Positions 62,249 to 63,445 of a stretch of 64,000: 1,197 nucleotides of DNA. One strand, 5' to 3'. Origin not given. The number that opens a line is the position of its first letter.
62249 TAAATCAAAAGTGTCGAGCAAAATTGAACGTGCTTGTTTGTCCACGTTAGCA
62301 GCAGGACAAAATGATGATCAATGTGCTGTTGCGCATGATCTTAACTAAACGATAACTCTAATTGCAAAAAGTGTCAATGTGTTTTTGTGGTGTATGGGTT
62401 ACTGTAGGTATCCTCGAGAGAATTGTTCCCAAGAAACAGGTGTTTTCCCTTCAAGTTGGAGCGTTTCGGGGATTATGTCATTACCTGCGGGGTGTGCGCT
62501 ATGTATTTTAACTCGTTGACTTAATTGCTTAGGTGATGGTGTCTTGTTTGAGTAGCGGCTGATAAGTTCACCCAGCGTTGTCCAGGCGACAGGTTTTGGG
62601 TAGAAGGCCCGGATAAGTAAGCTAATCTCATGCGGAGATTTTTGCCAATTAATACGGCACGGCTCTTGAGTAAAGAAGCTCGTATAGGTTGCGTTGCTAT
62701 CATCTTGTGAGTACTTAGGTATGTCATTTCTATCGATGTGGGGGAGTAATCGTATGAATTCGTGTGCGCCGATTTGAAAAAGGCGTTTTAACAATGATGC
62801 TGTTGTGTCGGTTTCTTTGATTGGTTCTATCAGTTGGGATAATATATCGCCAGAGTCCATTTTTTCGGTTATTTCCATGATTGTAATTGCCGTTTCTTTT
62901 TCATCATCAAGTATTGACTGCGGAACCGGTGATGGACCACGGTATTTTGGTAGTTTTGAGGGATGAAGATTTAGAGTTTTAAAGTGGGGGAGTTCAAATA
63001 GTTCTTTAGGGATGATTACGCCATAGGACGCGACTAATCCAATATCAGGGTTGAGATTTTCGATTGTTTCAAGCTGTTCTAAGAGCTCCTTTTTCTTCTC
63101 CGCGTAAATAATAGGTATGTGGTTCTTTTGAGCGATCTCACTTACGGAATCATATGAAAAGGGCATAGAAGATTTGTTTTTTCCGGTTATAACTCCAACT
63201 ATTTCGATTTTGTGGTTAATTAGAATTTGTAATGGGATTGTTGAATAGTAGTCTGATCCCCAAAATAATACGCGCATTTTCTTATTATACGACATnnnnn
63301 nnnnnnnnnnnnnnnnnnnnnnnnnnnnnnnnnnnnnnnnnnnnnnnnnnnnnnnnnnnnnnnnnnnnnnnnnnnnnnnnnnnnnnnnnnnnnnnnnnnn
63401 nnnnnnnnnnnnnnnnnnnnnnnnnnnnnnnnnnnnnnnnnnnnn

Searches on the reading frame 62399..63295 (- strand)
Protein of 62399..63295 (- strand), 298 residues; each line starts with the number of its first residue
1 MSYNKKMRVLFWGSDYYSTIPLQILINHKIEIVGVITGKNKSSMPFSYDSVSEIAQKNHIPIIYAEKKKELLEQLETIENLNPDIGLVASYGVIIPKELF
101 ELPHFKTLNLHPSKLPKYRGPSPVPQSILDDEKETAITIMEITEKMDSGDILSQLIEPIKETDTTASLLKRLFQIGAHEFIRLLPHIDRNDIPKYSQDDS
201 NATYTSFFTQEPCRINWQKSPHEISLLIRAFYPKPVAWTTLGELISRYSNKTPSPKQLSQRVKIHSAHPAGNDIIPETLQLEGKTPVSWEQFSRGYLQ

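Call 67: find_encoding_contigs(protein=window:62399-63295:-, flank=10000, max_places=2)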
Protein window:62399-63295:- (298 aa): no gene with exactly this product is on record in the collection.
